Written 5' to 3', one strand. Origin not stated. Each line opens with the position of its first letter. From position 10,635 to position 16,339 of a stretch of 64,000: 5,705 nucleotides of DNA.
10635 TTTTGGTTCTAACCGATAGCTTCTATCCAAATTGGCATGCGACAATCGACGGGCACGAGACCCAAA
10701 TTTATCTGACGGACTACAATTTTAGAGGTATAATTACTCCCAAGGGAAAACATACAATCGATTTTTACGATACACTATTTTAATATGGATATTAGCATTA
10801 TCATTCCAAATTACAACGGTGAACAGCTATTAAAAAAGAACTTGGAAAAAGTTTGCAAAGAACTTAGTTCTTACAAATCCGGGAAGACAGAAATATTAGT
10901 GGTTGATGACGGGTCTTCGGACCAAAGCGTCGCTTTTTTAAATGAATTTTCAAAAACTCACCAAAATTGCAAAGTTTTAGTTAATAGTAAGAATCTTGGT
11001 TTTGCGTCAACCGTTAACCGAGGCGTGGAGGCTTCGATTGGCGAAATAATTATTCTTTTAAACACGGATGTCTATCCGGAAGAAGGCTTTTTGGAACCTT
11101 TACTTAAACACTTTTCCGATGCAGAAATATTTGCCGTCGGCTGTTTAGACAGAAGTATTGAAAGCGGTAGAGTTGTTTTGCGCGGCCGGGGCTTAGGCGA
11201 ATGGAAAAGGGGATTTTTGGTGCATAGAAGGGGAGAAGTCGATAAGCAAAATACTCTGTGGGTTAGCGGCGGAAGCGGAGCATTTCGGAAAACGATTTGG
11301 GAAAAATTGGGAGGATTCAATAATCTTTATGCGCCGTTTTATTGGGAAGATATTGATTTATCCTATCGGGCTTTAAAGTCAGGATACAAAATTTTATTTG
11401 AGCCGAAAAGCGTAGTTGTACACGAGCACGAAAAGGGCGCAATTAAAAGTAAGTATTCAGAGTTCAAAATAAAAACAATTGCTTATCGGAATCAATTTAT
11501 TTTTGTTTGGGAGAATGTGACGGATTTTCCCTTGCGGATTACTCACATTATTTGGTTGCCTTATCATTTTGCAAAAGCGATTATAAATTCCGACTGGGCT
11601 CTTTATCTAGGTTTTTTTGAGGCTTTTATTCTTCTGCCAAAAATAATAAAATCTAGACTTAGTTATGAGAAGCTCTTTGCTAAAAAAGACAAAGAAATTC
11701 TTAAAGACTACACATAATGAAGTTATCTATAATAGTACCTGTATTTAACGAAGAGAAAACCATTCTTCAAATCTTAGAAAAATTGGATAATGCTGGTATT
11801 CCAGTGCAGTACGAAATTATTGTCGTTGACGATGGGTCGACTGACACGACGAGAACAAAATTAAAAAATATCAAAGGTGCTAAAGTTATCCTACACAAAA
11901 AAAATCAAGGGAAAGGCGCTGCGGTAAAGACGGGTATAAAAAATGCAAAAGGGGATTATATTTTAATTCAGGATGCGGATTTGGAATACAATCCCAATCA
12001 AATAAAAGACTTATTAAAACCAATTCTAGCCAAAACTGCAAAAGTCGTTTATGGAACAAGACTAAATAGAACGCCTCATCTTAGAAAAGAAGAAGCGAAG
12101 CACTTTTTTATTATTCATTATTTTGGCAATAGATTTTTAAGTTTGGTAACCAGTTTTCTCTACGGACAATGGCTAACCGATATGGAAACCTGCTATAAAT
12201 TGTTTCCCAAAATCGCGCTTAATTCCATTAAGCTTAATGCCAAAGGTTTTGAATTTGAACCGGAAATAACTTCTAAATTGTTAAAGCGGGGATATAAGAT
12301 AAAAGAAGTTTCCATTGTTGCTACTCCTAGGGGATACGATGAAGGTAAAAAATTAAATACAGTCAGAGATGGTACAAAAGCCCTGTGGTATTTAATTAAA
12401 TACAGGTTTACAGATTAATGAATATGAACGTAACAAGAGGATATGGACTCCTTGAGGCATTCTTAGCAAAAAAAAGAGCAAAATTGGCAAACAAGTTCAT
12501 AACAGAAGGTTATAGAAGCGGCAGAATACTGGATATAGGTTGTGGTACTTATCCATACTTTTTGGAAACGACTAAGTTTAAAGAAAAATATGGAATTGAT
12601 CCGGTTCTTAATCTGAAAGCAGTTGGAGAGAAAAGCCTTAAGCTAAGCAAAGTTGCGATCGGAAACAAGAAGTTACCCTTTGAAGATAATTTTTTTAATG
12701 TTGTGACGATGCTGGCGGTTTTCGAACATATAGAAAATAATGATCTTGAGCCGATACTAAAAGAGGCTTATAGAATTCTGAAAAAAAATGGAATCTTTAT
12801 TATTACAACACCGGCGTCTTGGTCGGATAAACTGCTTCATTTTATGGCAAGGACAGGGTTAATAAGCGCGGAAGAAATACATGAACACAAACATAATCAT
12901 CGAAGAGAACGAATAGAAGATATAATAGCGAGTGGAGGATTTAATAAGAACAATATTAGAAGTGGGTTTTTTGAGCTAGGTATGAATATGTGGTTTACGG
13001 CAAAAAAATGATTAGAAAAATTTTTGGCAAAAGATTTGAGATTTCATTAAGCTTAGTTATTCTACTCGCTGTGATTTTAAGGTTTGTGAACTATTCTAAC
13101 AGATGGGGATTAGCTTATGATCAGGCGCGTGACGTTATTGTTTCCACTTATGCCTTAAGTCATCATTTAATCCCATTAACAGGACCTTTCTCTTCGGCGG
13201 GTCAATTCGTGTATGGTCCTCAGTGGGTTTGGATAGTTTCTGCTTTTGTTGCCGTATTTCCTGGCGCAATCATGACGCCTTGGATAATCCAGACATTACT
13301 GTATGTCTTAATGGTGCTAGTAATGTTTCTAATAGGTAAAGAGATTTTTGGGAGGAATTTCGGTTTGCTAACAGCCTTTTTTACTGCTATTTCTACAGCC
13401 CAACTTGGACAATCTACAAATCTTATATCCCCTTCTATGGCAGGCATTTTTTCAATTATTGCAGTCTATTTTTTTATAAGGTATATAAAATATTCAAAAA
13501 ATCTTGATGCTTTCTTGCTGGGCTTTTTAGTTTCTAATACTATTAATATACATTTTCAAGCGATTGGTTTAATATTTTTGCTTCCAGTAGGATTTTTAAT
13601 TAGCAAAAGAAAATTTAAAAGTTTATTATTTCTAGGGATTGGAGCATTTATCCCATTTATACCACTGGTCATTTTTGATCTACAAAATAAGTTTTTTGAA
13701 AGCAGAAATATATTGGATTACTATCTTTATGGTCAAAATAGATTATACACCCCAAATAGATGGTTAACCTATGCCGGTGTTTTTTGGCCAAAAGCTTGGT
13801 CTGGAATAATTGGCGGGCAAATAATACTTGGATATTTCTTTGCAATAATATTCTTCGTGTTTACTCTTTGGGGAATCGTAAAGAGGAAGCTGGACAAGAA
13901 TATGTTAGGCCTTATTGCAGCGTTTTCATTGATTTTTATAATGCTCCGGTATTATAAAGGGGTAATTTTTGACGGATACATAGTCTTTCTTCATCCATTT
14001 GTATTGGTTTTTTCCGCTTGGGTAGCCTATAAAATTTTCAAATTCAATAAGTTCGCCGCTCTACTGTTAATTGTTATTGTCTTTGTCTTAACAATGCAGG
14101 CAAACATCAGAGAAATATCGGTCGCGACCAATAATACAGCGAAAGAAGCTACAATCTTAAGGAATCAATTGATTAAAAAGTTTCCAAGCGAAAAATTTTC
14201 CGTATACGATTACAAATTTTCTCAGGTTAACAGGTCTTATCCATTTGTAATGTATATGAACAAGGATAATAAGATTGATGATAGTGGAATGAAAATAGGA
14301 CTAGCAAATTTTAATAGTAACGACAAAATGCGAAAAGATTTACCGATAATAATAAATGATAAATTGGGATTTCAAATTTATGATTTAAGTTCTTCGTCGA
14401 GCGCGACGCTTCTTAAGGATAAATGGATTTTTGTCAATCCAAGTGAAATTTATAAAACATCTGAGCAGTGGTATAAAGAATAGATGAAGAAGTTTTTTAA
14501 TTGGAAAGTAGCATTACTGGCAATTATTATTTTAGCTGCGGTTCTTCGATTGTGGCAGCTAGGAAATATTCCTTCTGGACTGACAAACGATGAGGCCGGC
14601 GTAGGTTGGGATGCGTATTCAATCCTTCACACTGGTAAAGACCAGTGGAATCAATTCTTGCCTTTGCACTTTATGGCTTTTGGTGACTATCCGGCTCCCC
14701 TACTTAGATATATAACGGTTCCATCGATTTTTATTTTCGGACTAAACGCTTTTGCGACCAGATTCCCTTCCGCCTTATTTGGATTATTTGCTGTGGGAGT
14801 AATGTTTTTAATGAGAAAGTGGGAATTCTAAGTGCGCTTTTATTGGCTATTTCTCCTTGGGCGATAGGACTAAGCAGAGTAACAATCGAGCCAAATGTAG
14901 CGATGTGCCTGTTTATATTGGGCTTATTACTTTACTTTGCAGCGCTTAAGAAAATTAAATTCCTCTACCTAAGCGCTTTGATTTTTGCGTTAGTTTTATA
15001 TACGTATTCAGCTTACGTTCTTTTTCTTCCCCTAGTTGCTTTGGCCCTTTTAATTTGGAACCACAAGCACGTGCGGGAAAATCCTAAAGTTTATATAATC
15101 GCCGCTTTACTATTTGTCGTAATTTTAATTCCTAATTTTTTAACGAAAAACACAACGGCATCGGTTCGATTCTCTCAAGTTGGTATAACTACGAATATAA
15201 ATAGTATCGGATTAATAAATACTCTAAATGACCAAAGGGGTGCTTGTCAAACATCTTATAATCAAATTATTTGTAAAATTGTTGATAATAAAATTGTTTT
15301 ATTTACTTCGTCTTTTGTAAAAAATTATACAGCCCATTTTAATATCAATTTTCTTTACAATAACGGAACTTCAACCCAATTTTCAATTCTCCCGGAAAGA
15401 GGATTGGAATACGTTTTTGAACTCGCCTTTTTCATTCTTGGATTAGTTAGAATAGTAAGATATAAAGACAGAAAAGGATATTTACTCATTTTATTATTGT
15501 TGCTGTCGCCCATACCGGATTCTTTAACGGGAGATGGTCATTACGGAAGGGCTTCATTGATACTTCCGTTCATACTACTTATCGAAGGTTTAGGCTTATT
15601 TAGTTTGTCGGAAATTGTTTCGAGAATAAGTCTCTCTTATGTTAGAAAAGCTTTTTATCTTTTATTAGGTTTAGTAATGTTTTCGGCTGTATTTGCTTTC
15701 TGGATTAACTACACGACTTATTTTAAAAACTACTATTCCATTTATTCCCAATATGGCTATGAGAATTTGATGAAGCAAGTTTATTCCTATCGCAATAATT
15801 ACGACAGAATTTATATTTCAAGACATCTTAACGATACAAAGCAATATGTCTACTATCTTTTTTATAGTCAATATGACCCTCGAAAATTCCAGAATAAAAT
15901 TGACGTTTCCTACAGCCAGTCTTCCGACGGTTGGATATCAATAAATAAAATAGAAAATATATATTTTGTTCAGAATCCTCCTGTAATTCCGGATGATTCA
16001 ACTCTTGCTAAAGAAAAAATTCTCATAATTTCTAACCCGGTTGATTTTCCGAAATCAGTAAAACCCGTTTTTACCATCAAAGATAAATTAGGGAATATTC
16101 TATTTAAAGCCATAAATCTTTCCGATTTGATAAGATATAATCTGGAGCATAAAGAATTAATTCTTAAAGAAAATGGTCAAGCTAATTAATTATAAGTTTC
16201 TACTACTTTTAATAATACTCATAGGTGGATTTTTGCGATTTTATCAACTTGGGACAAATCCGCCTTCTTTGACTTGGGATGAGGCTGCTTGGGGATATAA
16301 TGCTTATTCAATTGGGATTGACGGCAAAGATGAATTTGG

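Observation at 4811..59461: Exceptional expansion of lipid-carrier-dependent GT-C-type membrane glycosyltransferases in a single co-directional locus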

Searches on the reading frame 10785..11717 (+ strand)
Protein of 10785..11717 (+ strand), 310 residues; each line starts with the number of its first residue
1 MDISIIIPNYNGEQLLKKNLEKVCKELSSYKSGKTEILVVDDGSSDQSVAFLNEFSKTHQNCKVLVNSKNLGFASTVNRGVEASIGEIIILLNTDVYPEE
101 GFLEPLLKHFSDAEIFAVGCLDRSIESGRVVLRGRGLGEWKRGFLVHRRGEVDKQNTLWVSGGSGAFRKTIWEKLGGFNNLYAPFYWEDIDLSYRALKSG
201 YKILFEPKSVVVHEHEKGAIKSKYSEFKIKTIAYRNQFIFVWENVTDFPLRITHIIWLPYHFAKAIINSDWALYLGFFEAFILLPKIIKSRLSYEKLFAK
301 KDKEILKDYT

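Call 3: search_protein_families(library=pfam, proteins=[window:10785-11717:+], max_evalue=0.01)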
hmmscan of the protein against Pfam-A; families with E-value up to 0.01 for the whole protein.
window:10785-11717:+ (310 aa): 5 families
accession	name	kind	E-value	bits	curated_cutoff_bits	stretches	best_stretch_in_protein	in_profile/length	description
PF00535.33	Glycos_transf_2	-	1.4e-27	97.1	23.3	1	4-174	1-166/168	Glycosyl transferase family 2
PF13641.12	Glyco_tranf_2_3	-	1.9e-16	61.2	27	1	3-217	3-215/230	Glycosyltransferase like family 2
PF10111.15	Glyco_tranf_2_2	-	8e-08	32.5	27.3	1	4-108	1-104/276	Glycosyltransferase like family 2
PF02709.20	Glyco_transf_7C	-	0.00025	21.1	23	1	162-207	21-66/78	N-terminal domain of galactosyltransferase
PF13632.12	Glyco_trans_2_3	-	0.00057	20.2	27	1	88-216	1-125/198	Glycosyl transferase family group 2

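Call 28: search_protein_families(library=ncbifam, proteins=[window:10785-11717:+], max_evalue=0.00001)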
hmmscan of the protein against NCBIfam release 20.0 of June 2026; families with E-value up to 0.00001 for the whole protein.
window:10785-11717:+ (310 aa): 15 families
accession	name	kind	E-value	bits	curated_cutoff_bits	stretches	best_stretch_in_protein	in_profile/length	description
NF041875.1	EPS_EpsD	equivalog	1.7e-23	83.5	370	1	3-220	1-213/325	exopolysaccharide biosynthesis glycosyltransferase EpsD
TIGR03965.1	mycofact_glyco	equivalog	3.4e-23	82.2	280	1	2-216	75-283/467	mycofactocin biosynthesis glycosyltransferase MftF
TIGR03937.1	PgaC_IcaA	equivalog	3.1e-20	72.5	422.3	1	3-211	47-248/407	poly-beta-1,6-N-acetyl-D-glucosamine synthase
TIGR04283.1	glyco_like_mftF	equivalog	1.3e-16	60.9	182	1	3-213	1-185/221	TIGR04283 family arsenosugar biosynthesis glycosyltransferase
NF047588.1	GlcsyltransPgfSStrep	equivalog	1.4e-15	57.4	500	1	1-112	1-112/308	glycosyltransferase PgfS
NF038299.1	EPS_HpsN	equivalog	2.7e-15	56.2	425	1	2-118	2-115/317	hormogonium polysaccharide biosynthesis glycosyltransferase HpsN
NF007482.0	PRK10073.1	equivalog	5.4e-13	48.6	423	1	3-96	8-96/334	glycosyltransferase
NF007986.1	PRK10714.1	equivalog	1.8e-11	43.6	529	1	3-97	8-102/316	undecaprenyl-phosphate 4-deoxy-4-formamido-L-arabinose transferase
NF038302.1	EPS_HpsE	equivalog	2.4e-11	43.2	300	1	1-103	1-104/307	hormogonium polysaccharide biosynthesis glycosyltransferase HpsE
TIGR01556.1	rhamnosyltran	subfamily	5.4e-11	42.2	200.55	1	20-221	7-208/281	rhamnosyltransferase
TIGR03111.1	glyc2_xrt_Gpos1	hypoth_equivalog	2.2e-10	39.9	363.95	1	2-172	50-227/439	TIGR03111 family XrtG-associated glycosyltransferase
NF041394.1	GtaseAglG_Halo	equivalog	1.7e-09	37.4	440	1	1-179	1-175/304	glucosyl-dolichyl phosphate glucuronosyltransferase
NF047683.1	TeichurnBiosyTuaG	equivalog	2.3e-09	37.3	400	1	3-103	8-104/252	teichuronic acid biosynthesis protein TuaG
NF050050.1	ProtGlycPglI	equivalog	2.2e-08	33.8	500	1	3-113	4-111/306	GalNAc(5)-diNAcBac-PP-undecaprenol beta-1,3-glucosyltransferase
NF053739.1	GlytfEpsEBac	equivalog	3.5e-08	32.8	450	1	3-203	3-192/265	glycosyltransferase EpsE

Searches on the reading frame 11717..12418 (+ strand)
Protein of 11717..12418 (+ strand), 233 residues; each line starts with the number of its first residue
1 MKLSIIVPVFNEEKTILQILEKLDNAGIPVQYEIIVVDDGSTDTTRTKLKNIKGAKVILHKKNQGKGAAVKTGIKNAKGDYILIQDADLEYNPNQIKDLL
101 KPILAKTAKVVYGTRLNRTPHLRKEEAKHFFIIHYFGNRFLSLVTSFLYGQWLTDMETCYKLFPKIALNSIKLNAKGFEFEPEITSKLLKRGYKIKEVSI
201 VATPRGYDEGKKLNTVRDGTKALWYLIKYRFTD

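Call 3: search_protein_families(library=pfam, proteins=[window:11717-12418:+], max_evalue=0.01)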
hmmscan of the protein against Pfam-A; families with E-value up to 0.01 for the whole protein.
window:11717-12418:+ (233 aa): 5 families
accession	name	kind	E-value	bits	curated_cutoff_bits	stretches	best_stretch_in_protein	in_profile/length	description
PF00535.33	Glycos_transf_2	-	3.9e-35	121.7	23.3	1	4-145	1-141/168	Glycosyl transferase family 2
PF10111.15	Glyco_tranf_2_2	-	4.2e-09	36.7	27.3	1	4-113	1-116/276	Glycosyltransferase like family 2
PF13641.12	Glyco_tranf_2_3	-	2e-06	28.5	27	1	3-111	3-119/230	Glycosyltransferase like family 2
PF13704.12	Glyco_tranf_2_4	-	7.2e-05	23.7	27.5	1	11-88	2-81/98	Glycosyl transferase family 2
PF13506.12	Glyco_transf_21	-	0.0003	20.7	21.7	1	66-131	18-84/174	Glycosyl transferase family 21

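Call 28: search_protein_families(library=ncbifam, proteins=[window:11717-12418:+], max_evalue=0.00001)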
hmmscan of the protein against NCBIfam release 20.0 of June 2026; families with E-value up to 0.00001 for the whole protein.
window:11717-12418:+ (233 aa): 22 families
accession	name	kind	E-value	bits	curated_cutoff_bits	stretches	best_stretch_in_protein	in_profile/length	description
TIGR04182.1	glyco_TIGR04182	equivalog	9.3e-40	136.8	325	1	3-228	2-216/293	S-layer glycoprotein N-glycosyltransferase AglJ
NF041875.1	EPS_EpsD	equivalog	9.5e-18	64.7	370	1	3-114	1-115/325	exopolysaccharide biosynthesis glycosyltransferase EpsD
NF047588.1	GlcsyltransPgfSStrep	equivalog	1.5e-17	63.8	500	1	1-122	1-127/308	glycosyltransferase PgfS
NF041391.1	DPhHxTase_Halo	equivalog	1.7e-17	63.1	375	1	9-205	3-186/213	dolichyl-phosphate hexose transferase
TIGR04283.1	glyco_like_mftF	equivalog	1.9e-17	63.6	182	1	3-112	1-105/221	TIGR04283 family arsenosugar biosynthesis glycosyltransferase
NF058614.1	PPMAGASynPpgS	equivalog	4.6e-17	62.2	370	1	5-203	4-199/226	polyprenyl-phospho-N-acetylgalactosaminyl synthase PpgS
NF007482.0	PRK10073.1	equivalog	1.3e-16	60.5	423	1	2-101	7-108/334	glycosyltransferase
TIGR03937.1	PgaC_IcaA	equivalog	1.8e-16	60.1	422.3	1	2-104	46-151/407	poly-beta-1,6-N-acetyl-D-glucosamine synthase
NF007986.1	PRK10714.1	equivalog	7.7e-16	58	529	1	2-126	7-138/316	undecaprenyl-phosphate 4-deoxy-4-formamido-L-arabinose transferase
NF010496.0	PRK13915.1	equivalog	8.3e-15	54.6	262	1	2-107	32-146/307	glucosyl-3-phosphoglycerate synthase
TIGR03965.1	mycofact_glyco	equivalog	2.8e-13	49.5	280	1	3-103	76-179/467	mycofactocin biosynthesis glycosyltransferase MftF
NF047683.1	TeichurnBiosyTuaG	equivalog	1.4e-12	47.8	400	1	3-101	8-109/252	teichuronic acid biosynthesis protein TuaG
TIGR03111.1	glyc2_xrt_Gpos1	hypoth_equivalog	2.3e-10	39.9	363.95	1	3-153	51-205/439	TIGR03111 family XrtG-associated glycosyltransferase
TIGR03469.1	HpnB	hypoth_equivalog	4.4e-09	35.8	379.25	1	3-109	46-166/386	hopene-associated glycosyltransferase HpnB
NF038302.1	EPS_HpsE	equivalog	5.7e-09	35.4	300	1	1-112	1-120/307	hormogonium polysaccharide biosynthesis glycosyltransferase HpsE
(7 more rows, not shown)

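Call 87: search_solved_structures(query=window:11717-12418:+, max_evalue=0.001)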
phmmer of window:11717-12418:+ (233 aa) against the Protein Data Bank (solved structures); distinct sequences matched with E-value up to 0.001: 31.
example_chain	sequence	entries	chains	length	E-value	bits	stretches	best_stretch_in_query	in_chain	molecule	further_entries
5mlz_A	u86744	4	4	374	3.5e-17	65.8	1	1-124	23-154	Dolichol monophosphate mannose synthase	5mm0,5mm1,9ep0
2z87_A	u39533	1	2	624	2.1e-14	56.7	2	3-103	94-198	Chondroitin synthase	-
2z86_A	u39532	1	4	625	2.1e-14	56.7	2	3-103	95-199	Chondroitin synthase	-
6p61_A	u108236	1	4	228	9.8e-13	51.2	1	3-99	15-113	Glycosyltransferase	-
9hwj_A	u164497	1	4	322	2.5e-11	46.6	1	2-118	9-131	Undecaprenyl-phosphate 4-deoxy-4-formamido-L-arabinose transferase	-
9bhc_C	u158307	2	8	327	3.8e-11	46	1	2-128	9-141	Undecaprenyl-phosphate 4-deoxy-4-formamido-L-arabinose transferase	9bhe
8vxh_A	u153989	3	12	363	4.8e-11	45.7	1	2-128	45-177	Undecaprenyl-phosphate 4-deoxy-4-formamido-L-arabinose transferase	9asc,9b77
5ekp_C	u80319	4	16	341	5.9e-11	45.4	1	2-121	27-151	Uncharacterized glycosyltransferase sll0501 | Glycosyltransferase sll0501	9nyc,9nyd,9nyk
5eke_A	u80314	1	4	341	5.9e-11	45.4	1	2-121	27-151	Uncharacterized glycosyltransferase sll0501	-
9nye_A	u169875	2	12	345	6e-11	45.4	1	2-121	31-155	Glycosyltransferase sll0501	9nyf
5tze_C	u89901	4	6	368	1.8e-10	43.8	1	1-99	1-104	Glycosyl transferase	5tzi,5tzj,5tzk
5tz8_A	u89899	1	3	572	3.2e-10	43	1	1-99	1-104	Glycosyl transferase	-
9omh_A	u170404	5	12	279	4.3e-09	39.3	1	3-116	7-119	Glycosyltransferase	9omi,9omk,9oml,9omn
9omm_A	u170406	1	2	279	4.3e-09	39.3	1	3-116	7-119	Glycosyltransferase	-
9omj_A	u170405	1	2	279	4.3e-09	39.3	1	3-116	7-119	Glycosyltransferase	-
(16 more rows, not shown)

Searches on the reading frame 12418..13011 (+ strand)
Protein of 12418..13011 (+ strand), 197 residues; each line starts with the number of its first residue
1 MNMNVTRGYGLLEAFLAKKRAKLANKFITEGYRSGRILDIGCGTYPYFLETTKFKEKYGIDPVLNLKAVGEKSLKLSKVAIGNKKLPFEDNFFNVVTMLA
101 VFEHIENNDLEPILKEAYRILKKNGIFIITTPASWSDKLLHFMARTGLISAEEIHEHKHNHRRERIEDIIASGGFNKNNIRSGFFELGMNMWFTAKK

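Call 4: search_protein_families(library=pfam, proteins=[window:12418-13011:+], max_evalue=0.01)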
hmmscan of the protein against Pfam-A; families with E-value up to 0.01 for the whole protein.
window:12418-13011:+ (197 aa): 8 families
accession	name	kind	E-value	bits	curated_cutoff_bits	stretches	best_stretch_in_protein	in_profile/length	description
PF08241.18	Methyltransf_11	-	1.8e-14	54.6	21.2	1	38-129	1-95/95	Methyltransferase domain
PF13489.12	Methyltransf_23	-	8e-13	48.9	27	1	16-141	9-124/164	Methyltransferase domain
PF13649.12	Methyltransf_25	-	6.6e-10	40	27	1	37-125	1-97/97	Methyltransferase domain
PF13847.12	Methyltransf_31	-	4.1e-07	30.2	27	1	85-133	65-113/145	Methyltransferase domain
PF08242.18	Methyltransf_12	-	7.2e-06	27.1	30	1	38-127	1-98/98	Methyltransferase domain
PF01209.24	Ubie_methyltran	-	0.00016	21.6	20.1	1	36-129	50-151/233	ubiE/COQ5 methyltransferase family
PF05148.21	Methyltransf_8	-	0.0016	18.8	27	1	34-133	73-160/219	Hypothetical methyltransferase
PF02353.26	CMAS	-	0.0021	17.9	27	0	89-158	125-193/273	Mycolic acid cyclopropane synthetase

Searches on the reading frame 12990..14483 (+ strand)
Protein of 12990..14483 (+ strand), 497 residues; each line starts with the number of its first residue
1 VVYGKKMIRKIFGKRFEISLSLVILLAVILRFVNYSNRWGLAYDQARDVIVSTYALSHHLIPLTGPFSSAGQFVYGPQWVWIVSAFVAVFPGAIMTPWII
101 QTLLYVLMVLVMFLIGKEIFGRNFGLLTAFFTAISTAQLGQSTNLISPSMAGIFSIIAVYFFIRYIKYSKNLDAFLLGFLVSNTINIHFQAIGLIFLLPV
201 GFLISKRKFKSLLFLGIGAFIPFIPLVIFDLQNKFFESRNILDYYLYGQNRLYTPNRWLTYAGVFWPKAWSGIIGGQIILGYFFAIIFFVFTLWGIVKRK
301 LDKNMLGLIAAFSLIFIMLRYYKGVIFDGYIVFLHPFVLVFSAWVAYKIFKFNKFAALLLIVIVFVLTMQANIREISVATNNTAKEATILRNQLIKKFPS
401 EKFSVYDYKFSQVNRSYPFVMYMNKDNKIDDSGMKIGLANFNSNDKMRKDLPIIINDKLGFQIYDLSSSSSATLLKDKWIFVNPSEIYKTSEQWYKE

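Call 4: search_protein_families(library=pfam, proteins=[window:12990-14483:+], max_evalue=0.01)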
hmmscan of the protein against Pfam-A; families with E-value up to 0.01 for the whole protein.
window:12990-14483:+ (497 aa): 1 family
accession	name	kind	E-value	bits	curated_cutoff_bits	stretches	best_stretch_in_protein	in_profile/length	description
PF13231.12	PMT_2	-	3.4e-07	31.1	26.1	1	77-228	4-159/160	Dolichyl-phosphate-mannose-protein mannosyltransferase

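Call 27: search_protein_families(library=ncbifam, proteins=[window:12990-14483:+], max_evalue=0.01)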
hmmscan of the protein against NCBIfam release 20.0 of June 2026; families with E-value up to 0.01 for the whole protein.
window:12990-14483:+ (497 aa): 1 family
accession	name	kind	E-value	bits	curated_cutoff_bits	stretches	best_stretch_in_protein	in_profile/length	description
TIGR04154.1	archaeo_STT3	subfamily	0.00036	19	450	1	74-144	68-145/831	oligosaccharyl transferase, archaeosortase A system-associated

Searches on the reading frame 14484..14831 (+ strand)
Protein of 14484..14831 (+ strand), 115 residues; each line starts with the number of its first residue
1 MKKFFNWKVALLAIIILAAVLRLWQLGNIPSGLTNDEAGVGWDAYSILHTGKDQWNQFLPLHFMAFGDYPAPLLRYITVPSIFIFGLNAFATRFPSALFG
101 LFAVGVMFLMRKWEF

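Call 79: find_encoding_contigs(protein=window:14484-14831:+, flank=3000, max_places=6)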
Protein window:14484-14831:+ (115 aa): no gene with exactly this product is on record in the collection.

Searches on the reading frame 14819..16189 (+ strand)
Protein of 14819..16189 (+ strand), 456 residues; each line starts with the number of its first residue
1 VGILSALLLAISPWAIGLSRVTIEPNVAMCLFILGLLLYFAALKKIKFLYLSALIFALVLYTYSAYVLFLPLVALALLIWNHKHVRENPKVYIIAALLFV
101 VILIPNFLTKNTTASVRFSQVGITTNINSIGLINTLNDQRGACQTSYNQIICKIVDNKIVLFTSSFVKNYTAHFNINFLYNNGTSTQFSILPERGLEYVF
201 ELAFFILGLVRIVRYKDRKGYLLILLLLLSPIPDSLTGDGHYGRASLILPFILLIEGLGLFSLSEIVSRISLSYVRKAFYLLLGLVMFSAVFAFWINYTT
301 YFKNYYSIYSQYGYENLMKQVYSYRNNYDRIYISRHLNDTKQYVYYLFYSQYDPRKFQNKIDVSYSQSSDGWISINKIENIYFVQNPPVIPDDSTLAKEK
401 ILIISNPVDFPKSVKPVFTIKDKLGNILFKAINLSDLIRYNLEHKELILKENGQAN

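Call 4: search_protein_families(library=pfam, proteins=[window:14819-16189:+], max_evalue=0.01)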
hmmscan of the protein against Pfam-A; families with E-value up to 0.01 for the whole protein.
window:14819-16189:+ (456 aa): 1 family
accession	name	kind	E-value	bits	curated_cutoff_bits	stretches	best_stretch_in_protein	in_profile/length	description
PF13231.12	PMT_2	-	0.00031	21.4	26.1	1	2-106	52-157/160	Dolichyl-phosphate-mannose-protein mannosyltransferase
